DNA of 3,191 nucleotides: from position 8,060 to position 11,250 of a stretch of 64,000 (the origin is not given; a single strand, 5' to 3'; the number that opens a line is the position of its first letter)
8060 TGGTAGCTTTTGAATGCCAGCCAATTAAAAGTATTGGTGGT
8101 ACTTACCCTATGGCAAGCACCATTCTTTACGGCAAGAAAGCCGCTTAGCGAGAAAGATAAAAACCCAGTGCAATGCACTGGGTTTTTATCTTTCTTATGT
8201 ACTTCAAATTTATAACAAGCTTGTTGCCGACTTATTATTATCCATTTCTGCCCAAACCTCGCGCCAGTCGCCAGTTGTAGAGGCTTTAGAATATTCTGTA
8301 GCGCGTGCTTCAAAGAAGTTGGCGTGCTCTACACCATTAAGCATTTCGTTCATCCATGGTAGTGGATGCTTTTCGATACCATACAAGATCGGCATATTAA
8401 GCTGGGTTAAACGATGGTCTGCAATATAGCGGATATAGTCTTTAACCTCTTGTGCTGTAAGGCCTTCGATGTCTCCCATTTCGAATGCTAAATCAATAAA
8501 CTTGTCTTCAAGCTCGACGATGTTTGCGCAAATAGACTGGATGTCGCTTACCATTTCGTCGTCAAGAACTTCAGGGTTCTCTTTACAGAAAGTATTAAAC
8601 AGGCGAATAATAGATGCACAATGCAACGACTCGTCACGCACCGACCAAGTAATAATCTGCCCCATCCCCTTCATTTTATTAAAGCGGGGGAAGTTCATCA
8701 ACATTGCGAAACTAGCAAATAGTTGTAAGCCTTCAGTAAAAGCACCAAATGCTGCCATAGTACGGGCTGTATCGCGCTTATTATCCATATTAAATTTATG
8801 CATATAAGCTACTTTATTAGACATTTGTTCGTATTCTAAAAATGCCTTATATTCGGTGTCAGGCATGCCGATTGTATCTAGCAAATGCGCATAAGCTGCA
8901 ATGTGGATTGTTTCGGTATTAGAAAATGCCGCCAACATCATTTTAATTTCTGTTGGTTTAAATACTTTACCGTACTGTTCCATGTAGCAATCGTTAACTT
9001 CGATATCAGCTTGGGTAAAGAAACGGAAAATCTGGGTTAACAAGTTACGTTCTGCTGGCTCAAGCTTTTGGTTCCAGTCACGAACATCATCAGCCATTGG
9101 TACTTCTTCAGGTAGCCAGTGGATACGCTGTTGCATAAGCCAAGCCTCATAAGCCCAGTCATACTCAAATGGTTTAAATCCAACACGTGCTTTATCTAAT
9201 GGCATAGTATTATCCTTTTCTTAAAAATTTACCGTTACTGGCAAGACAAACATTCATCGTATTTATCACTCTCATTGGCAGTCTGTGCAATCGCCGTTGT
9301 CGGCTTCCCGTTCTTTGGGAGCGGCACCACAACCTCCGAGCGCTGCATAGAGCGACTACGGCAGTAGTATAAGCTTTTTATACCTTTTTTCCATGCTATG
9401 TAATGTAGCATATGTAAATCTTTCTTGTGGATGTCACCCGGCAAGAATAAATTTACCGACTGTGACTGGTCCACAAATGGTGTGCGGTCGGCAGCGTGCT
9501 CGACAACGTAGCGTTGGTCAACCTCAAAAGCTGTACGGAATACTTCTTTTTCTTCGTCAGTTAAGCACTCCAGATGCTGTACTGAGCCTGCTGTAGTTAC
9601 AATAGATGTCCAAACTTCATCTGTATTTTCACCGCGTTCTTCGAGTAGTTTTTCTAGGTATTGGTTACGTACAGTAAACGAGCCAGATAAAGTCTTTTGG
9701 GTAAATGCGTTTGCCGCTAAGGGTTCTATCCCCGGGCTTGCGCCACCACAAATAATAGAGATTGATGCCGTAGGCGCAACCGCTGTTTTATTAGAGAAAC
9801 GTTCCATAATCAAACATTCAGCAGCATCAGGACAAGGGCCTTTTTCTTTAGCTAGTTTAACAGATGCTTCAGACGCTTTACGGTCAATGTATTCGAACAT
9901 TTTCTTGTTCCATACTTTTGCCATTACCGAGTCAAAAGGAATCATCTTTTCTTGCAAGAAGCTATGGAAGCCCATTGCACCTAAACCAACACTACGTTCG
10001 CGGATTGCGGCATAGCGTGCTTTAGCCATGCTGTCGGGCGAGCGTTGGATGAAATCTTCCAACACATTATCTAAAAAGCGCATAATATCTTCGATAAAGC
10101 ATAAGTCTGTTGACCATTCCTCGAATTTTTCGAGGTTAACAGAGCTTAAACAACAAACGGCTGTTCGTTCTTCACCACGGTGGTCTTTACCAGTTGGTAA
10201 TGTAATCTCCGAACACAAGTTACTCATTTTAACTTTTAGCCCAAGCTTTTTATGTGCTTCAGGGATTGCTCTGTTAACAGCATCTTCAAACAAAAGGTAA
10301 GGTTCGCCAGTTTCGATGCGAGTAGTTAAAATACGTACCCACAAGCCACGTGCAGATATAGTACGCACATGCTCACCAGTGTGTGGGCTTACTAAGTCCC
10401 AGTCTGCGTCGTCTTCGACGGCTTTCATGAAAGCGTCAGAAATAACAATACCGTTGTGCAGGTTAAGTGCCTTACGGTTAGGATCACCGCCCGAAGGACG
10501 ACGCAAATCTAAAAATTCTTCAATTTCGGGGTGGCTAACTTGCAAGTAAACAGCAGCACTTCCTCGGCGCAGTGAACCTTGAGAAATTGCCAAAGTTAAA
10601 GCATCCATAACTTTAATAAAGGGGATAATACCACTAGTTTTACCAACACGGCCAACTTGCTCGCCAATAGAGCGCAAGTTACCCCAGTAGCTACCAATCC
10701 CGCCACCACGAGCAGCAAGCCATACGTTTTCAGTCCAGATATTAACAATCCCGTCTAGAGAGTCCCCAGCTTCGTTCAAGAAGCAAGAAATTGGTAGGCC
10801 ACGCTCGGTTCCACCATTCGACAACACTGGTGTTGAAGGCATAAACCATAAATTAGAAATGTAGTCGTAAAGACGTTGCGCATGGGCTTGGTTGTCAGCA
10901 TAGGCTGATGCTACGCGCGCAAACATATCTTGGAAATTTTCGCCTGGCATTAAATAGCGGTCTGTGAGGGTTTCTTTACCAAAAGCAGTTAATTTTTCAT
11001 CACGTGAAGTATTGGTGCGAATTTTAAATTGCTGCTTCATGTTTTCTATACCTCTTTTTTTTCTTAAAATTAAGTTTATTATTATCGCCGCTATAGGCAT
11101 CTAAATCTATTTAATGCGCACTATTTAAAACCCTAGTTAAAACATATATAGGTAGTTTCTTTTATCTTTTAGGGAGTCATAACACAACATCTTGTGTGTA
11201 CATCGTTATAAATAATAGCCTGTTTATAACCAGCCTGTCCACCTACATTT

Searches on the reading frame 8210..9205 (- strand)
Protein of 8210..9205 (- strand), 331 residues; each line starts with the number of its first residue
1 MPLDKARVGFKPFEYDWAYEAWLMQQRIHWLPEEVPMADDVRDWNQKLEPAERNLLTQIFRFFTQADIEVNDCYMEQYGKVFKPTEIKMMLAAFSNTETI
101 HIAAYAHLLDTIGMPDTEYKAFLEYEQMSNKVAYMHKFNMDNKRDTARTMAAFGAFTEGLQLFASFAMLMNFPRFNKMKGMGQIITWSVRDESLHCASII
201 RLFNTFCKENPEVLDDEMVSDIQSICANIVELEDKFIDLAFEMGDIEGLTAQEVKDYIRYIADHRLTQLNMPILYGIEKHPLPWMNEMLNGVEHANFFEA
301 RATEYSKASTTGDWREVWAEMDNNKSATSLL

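Call 39: search_protein_families(library=pfam, proteins=[window:8210-9205:-], max_evalue=0.001)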
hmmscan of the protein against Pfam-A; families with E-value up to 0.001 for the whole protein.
window:8210-9205:- (331 aa): 1 family
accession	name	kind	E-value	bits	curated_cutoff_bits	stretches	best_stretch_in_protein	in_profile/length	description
PF00268.27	Ribonuc_red_sm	-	1.1e-74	251.8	33.6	1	9-280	3-280/281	Ribonucleotide reductase, small chain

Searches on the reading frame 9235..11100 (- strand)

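Call 39: search_protein_families(library=pfam, proteins=[window:9235-11100:-], max_evalue=0.001)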
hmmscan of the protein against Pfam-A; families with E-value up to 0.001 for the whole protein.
window:9235-11100:- (621 aa): 2 families
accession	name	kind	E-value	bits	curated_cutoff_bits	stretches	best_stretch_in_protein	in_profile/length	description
PF02867.20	Ribonuc_red_lgC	-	1.3e-123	413.9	23.9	2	105-424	2-337/523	Ribonucleotide reductase, barrel domain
PF00317.26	Ribonuc_red_lgN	-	2.3e-18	66.4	28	1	36-101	2-77/77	Ribonucleotide reductase, all-alpha domain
